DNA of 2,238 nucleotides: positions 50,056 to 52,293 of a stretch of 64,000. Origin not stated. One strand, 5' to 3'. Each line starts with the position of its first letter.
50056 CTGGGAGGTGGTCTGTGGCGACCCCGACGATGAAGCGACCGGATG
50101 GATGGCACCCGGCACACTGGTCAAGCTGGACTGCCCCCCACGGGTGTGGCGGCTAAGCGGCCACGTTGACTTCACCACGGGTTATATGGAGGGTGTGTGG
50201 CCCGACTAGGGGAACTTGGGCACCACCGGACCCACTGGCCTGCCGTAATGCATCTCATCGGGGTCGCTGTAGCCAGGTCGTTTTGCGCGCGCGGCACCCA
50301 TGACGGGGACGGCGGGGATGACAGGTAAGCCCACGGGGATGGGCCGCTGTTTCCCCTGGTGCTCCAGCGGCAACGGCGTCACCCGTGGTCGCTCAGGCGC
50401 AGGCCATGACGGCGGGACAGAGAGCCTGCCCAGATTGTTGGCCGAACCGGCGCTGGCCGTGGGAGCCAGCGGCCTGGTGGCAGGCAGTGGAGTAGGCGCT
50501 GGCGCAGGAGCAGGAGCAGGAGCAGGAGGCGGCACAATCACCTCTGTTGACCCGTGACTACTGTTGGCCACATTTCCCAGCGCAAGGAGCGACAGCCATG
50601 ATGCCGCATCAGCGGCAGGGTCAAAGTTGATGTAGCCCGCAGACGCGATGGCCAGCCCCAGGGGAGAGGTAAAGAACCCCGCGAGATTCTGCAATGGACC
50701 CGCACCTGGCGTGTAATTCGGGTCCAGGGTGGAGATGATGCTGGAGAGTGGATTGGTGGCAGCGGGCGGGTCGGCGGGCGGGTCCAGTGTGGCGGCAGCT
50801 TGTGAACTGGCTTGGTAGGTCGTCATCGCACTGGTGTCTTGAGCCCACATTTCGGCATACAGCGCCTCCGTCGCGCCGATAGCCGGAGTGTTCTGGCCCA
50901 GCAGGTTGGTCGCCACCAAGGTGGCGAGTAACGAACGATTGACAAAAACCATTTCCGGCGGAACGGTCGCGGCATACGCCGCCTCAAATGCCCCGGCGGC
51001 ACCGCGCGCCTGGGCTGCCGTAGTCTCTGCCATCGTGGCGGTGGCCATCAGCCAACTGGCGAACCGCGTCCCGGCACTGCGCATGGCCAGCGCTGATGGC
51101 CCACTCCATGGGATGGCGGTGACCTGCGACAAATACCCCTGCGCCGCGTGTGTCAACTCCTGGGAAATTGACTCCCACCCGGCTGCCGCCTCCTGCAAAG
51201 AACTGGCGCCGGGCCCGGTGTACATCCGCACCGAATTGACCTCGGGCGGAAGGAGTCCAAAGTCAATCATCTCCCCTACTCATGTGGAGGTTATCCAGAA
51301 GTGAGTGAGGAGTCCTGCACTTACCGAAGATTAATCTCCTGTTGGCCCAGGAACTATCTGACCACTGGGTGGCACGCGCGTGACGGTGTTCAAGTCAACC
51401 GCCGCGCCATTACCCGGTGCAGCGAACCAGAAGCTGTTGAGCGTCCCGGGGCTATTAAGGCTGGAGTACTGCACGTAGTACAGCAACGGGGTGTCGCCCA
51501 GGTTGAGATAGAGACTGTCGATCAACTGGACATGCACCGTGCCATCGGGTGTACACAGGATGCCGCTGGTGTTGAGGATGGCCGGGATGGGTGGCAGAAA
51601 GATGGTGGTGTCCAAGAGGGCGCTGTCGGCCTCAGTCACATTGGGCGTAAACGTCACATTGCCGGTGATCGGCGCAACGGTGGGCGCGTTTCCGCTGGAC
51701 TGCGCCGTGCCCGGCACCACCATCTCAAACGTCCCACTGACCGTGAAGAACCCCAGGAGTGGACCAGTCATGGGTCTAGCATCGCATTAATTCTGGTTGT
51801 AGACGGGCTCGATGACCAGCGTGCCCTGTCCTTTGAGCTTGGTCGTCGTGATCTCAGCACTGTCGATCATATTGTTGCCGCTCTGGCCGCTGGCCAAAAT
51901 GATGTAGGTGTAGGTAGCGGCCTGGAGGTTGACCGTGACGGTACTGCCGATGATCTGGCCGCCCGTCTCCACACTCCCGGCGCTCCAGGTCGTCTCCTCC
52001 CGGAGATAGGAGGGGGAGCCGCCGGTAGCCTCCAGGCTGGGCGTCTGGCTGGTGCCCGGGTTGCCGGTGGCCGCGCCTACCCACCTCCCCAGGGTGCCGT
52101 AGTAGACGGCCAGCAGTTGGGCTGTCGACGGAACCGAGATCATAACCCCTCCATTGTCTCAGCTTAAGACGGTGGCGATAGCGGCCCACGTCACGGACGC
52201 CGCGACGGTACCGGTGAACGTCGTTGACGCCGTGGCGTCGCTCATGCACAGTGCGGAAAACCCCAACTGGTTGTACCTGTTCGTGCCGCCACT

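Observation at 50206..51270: Second, lone PPE gene placed at the downstream end of the tail-gene block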

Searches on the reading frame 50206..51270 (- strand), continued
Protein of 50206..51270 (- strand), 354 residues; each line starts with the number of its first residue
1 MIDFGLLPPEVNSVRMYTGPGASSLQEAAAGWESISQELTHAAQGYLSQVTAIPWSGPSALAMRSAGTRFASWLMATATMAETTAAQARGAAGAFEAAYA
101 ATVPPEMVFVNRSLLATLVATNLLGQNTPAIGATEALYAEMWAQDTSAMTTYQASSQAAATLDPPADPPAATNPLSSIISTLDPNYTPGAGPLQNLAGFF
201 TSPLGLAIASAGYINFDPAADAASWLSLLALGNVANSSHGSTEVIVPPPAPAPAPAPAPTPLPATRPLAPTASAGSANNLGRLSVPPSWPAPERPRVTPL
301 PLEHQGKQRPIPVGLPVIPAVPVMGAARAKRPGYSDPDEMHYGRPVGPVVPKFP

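Call 73: search_protein_families(library=phrogs, proteins=[L004:13791-14609:+, L002:7361-8248:+, L002:6115-7008:+, L007:5597-6760:+, L007:7104-8051:+, L013:5664-6896:+, L013:7177-8295:+, L020:2838-3707:+, L014:6558-8195:+, L014:8416-9162:+], max_evalue=0.00001)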
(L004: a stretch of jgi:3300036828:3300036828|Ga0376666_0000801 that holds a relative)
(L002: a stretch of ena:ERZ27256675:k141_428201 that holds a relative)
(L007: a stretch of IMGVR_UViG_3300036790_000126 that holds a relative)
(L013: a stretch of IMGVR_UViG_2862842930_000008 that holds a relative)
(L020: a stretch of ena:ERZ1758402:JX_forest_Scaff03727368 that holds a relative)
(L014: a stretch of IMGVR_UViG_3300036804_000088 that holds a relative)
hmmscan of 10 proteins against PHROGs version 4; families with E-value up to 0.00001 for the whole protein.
L004:13791-14609:+ (272 aa): 1 family
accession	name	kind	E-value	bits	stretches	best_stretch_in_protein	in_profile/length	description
phrog_102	-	lysis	6.7e-44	151.8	1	1-260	93-343/369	endolysin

L002:7361-8248:+ (295 aa): 1 family
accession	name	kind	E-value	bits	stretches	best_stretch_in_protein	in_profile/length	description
phrog_102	-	lysis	4.1e-36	126.2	1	1-293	93-364/369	endolysin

L002:6115-7008:+ (297 aa): 2 families
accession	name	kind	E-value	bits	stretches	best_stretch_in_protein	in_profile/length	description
phrog_3084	-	lysis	5.9e-51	174.9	1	42-294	105-367/468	endolysin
phrog_291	-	lysis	8.6e-06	25.7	0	103-191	130-222/509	endolysin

L007:5597-6760:+ (387 aa): 4 families
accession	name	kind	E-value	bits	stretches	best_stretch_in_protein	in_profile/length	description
phrog_3084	-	lysis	1.5e-46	160.4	1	164-385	154-367/468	endolysin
phrog_6707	-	lysis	6.6e-40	137.9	1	2-168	3-163/311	endolysin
phrog_317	-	lysis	3.7e-16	60.3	1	2-327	10-342/492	endolysin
phrog_10780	-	tail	1.3e-06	27.4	1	19-165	1155-1276/1694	tail length tape measure protein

L007:7104-8051:+ (315 aa): 1 family
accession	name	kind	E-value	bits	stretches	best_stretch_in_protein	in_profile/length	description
phrog_102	-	lysis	2.9e-13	51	1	52-282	112-330/369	endolysin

L013:5664-6896:+ (410 aa): 15 families
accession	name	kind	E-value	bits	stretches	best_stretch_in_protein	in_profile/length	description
phrog_700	-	lysis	1.3e-78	266.5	1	3-351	13-379/491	endolysin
phrog_2998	-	lysis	2.8e-31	110.5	1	51-349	50-308/485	endolysin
phrog_16428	-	lysis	9.6e-23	81.6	1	154-351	225-434/520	endolysin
phrog_12609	-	lysis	5.9e-22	79.4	1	178-339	14-182/264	endolysin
phrog_2810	-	head and packaging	2.6e-14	53.5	1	42-154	339-448/952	virion structural protein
phrog_4602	-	other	1.7e-12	48.7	1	363-410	36-82/220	transglycosylase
phrog_8927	-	tail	2.7e-12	46.6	1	26-244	1334-1496/1619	tail length tape measure protein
phrog_291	-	lysis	4e-10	40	1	233-408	341-475/509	endolysin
phrog_380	-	lysis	5.9e-10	39.7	1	349-409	173-236/309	endolysin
phrog_7348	-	lysis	1.7e-07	29.5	1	359-409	2102-2151/2564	endolysin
phrog_880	-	lysis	8.3e-07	29.7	1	170-360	178-355/435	endolysin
phrog_20780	-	unknown function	1.2e-06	29.7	1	360-405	71-115/117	-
phrog_14642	-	lysis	1.3e-06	29.1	1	360-409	25-72/215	endolysin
phrog_10030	-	tail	4.2e-06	25.3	1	35-143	1786-1877/2105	tail length tape measure protein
phrog_4197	-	tail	6.8e-06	25.1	1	43-124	1459-1528/1783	tail length tape measure protein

L013:7177-8295:+ (372 aa): 1 family
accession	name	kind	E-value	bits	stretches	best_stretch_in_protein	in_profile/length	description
phrog_102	-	lysis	1.3e-42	147.6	1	47-367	91-367/369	endolysin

L020:2838-3707:+ (289 aa): 1 family
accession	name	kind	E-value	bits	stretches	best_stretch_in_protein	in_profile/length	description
phrog_9390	-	DNA, RNA and nucleotide metabolism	2.2e-06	28.1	1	85-211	69-193/330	DNA binding protein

L014:6558-8195:+ (545 aa): 7 families
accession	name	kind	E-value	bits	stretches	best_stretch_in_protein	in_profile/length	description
phrog_317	-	lysis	5.9e-29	102.5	1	313-439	348-475/492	endolysin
phrog_700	-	lysis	6.4e-24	86.2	1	196-327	19-172/491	endolysin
phrog_2810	-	head and packaging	2.5e-18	66.8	1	219-323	340-440/952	virion structural protein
phrog_6707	-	lysis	2e-15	57.5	1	1-196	1-171/311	endolysin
phrog_8927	-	tail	3.2e-15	56.3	1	196-326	1320-1449/1619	tail length tape measure protein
phrog_29272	-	lysis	5.5e-12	46.5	1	248-327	213-289/436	endolysin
phrog_1519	-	lysis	3.8e-07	30.6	1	301-439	357-490/502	endolysin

L014:8416-9162:+ (248 aa): 1 family
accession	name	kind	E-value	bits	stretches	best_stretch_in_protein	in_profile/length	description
phrog_102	-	lysis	1.5e-34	121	1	4-246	97-357/369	endolysin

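Call 75: search_dna_similar(query=window:50206-51270:-, collection=plasmids, mode=protein, max_rows=10)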
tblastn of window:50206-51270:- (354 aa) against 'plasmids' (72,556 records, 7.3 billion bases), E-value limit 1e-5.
Records with a match: 51; places in all: 87; records where one place covers at least 80% of the query: 0.
Best place of each record, by identity: <60% 51.
By first word of the organism name: Mycobacterium 45; Mycolicibacterium 5; Candidatus 1.
By predicted mobility (MOB-suite, as given by PLSDB): mobilizable 42; non-mobilizable 9.
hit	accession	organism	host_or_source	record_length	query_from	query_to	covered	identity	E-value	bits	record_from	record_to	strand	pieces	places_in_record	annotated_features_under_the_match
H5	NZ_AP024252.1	Mycobacterium paraintracellulare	-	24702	2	145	41%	57.8%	4e-27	119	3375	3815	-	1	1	PPE family protein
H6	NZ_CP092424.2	Mycobacterium lentiflavum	-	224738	1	145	41%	56.8%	2e-25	115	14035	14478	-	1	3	PPE family protein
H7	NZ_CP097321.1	Candidatus Mycobacterium methanotrophicum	mixed culture,Cave biofilm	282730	2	145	41%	56.2%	5e-19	96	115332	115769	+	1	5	PPE family protein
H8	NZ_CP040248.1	Mycobacterium avium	Homo sapiens,sputum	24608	2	145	41%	55.8%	1e-27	121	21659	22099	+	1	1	PPE family protein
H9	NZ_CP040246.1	Mycobacterium avium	Homo sapiens,sputum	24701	2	145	41%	55.8%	1e-27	121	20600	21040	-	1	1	PPE family protein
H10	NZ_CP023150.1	Mycobacterium intracellulare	Homo sapiens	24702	2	145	41%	55.8%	1e-27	121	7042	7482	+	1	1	PPE family protein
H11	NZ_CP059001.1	Mycobacterium avium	Homo sapiens,sputum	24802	2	145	41%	55.8%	1e-27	121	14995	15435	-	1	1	PPE family protein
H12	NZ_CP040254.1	Mycobacterium avium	Homo sapiens,sputum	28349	2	145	41%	55.8%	1e-27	121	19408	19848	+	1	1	PPE family protein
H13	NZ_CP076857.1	Mycobacterium avium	Homo sapiens,sputum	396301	2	145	41%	55.8%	1e-26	118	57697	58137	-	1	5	PPE family protein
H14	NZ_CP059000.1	Mycobacterium avium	Homo sapiens,sputum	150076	2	145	41%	55.8%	2e-26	117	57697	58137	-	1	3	PPE family protein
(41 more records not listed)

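Call 78: find_encoding_contigs(protein=P0026, flank=8000, max_places=2)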
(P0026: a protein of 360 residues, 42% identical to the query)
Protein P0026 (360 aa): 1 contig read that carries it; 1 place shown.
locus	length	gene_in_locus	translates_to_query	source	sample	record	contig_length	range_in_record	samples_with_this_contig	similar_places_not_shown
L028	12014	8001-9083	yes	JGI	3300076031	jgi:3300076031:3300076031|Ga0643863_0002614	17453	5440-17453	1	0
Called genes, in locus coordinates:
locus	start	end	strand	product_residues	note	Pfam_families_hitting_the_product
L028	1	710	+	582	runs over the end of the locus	-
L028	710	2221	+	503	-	-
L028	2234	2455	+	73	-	-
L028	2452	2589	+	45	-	-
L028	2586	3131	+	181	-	PF13091:PLDc_2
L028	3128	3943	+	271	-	-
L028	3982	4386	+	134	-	-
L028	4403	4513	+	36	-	-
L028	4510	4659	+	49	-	-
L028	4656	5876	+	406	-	PF01510:Amidase_2 (faint), PF27131:Rv3766_C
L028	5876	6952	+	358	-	-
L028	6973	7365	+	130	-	-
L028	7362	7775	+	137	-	PF11839:Alanine_zipper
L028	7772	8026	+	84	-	PF24202:DUF7427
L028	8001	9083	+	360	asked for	PF00823:PPE, PF12484:PPE-SVP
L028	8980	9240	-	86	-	-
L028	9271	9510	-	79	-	-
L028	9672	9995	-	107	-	-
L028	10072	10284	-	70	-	-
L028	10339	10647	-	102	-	PF05305:DUF732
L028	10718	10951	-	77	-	-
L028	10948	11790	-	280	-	PF00589:Phage_integrase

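Call 79: find_encoding_contigs(protein=P0081, flank=8000, max_places=2)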
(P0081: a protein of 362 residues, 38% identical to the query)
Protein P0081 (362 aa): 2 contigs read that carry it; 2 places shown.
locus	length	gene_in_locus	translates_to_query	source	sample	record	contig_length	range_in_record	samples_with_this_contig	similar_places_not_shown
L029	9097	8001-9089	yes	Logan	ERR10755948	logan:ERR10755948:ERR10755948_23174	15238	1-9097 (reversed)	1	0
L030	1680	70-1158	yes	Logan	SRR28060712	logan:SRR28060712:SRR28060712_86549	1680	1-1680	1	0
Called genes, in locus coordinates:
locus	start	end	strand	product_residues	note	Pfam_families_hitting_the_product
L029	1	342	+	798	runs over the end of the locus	PF08237:PE-PPE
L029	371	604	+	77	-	-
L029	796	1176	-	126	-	-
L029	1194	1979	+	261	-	-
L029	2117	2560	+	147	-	PF13392:HNH_3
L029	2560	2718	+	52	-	-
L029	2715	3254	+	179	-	PF13091:PLDc_2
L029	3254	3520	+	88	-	-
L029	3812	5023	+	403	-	PF00877:NLPC_P60, PF08924:Rv2525c_GlyHyd-like, PF27131:Rv3766_C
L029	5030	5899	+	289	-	PF01083:Cutinase (faint)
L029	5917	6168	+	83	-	PF16945:Phage_r1t_holin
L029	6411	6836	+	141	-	-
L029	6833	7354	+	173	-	-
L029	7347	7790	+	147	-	-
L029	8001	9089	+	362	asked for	PF00823:PPE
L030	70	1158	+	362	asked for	PF00823:PPE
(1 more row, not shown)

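Call 80: find_encoding_contigs(protein=P0093, flank=8000, max_places=2)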
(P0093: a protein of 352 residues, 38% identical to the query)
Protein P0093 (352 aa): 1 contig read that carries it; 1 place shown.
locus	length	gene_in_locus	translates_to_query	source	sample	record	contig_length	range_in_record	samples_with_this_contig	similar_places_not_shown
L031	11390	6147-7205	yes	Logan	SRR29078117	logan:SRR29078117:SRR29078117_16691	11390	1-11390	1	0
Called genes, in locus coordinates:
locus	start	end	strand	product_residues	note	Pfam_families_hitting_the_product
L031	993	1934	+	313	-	PF12705:PDDEXK_1 (faint)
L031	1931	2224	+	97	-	-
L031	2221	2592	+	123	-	-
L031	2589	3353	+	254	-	PF00149:Metallophos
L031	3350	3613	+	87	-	-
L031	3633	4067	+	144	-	-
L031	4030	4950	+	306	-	PF00145:DNA_methylase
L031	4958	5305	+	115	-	PF00145:DNA_methylase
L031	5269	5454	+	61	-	-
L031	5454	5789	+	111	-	-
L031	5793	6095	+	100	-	PF19698:DUF6197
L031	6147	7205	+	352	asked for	PF00823:PPE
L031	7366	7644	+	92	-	-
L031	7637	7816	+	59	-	-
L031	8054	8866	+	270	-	PF08237:PE-PPE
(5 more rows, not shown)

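Call 83: search_protein_families(library=ncbifam, proteins=[window:50206-51270:-], max_evalue=0.001)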
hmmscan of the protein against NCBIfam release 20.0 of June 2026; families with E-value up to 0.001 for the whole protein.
window:50206-51270:- (354 aa): 0 families

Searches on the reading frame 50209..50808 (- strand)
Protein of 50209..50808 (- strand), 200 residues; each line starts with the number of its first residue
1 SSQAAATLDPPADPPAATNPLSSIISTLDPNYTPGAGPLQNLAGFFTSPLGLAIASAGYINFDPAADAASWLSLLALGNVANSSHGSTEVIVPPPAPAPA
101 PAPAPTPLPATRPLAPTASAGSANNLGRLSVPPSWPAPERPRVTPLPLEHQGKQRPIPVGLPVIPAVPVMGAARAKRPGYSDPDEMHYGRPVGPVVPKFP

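Call 62: find_homologous_proteins(query=window:50209-50808:-, max_evalue=0.001)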
Query seq(200 aa): 8000 candidates shared short words with the query, none scored E <= 0.001.
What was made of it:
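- Tried and rejected: The low-complexity Pro/Ala words probably swamped the candidate list, so the call was wasted (call 62).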

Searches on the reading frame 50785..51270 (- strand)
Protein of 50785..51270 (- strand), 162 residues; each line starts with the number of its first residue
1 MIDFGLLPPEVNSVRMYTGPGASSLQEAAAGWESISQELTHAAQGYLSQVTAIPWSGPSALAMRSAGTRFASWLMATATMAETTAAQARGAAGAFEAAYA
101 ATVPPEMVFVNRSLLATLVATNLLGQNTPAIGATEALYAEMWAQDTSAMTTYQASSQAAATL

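Call 74: search_dna_similar(query=window:50785-51270:-, collection=phages, mode=protein, max_evalue=1, max_rows=15)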
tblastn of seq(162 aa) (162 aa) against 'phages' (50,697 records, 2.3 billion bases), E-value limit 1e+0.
Records with a match: 2; places in all: 2; records where one place covers at least 80% of the query: 2.
Best place of each record, by identity: <60% 2.
By first word of the organism name: Mycobacterium 2.
By host as written in the record: Mycobacteroides abscessus subsp. bolletii F1725 1; Mycobacterium abscessus subsp. bolletii strain F1660 1.
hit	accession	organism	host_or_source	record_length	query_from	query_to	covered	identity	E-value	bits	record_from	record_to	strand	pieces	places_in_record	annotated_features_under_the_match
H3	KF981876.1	Mycobacterium phage ADLER F1725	Mycobacteroides abscessus subsp. ...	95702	1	144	89%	29.3%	5e-2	39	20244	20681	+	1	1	PPE family protein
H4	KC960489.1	Mycobacterium phage Adler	Mycobacterium abscessus subsp. bolletii ...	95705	1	144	89%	29.3%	5e-2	39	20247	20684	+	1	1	hypothetical protein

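Call 76: get_annotated_region(hit=H3, flank=6000)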
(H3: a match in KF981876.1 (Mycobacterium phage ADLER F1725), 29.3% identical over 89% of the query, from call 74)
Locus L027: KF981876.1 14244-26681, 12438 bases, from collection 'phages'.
description: UNVERIFIED_ORG: Mycobacterium phage ADLER F1725, complete genome.
organism: Mycobacterium phage ADLER F1725 (NCBI taxid 1453337)
taxonomy: Viruses; Duplodnaviria; Heunggongvirae; Uroviricota; Caudoviricetes
host: Mycobacteroides abscessus subsp. bolletii F1725; source: -; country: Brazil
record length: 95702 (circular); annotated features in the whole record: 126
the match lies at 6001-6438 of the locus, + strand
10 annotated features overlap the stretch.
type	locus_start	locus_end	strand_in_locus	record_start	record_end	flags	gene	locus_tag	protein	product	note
CDS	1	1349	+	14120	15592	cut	-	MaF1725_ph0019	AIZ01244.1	hypothetical protein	-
CDS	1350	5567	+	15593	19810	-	-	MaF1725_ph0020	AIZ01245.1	ftsk/spoiiie family protein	-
CDS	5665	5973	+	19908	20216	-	-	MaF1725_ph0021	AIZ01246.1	hypothetical protein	-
CDS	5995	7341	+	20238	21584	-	-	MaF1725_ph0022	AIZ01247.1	PPE family protein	-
CDS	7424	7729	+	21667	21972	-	-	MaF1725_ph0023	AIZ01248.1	hypothetical protein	-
CDS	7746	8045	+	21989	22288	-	-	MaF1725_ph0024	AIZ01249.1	hypothetical protein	-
CDS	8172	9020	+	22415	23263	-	-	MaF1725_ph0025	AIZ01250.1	hypothetical protein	-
CDS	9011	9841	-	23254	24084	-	-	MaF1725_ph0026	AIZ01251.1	hypothetical protein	-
CDS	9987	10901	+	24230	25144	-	-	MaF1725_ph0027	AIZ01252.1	hypothetical protein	-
CDS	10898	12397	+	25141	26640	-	-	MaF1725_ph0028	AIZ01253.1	type VII secretion integral membrane protein EccD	-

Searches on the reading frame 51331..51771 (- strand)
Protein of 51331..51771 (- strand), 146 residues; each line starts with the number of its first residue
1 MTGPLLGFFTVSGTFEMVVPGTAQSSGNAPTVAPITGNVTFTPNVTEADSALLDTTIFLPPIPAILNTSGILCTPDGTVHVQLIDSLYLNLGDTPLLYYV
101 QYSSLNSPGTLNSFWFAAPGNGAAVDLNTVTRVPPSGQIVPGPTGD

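Call 14: search_protein_families(library=pfam, proteins=[window:51331-51771:-], max_evalue=0.001)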
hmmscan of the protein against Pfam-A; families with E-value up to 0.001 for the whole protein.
window:51331-51771:- (146 aa): 0 families

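Call 32: search_protein_families(library=phrogs, proteins=[window:51331-51771:-], max_evalue=0.001)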
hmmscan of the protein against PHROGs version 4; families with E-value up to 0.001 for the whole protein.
window:51331-51771:- (146 aa): 1 family
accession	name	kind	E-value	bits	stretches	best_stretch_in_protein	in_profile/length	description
phrog_11690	-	tail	1.5e-11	45.5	1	6-134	7-158/175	tail protein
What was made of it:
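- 51331..51771 (-): Last tail gene of the block (146 aa), immediately upstream of the PPE. phrog_11690 'tail protein', E=1.5e-11 (call 32).
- Checked: 51331..51771 matches phrog_11690 'tail protein' (call 32).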

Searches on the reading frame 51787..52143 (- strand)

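Call 13: search_protein_families(library=phrogs, proteins=[window:51787-52143:-], max_evalue=0.001)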
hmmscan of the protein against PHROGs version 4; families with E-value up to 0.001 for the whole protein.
window:51787-52143:- (118 aa): 1 family
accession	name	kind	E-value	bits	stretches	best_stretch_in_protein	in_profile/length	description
phrog_240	-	head and packaging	4.6e-07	30.9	1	17-106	77-173/200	head protein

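Call 83: search_protein_families(library=ncbifam, proteins=[window:51787-52143:-], max_evalue=0.001)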
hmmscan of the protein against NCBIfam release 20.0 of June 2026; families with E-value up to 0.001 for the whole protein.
window:51787-52143:- (118 aa): 0 families
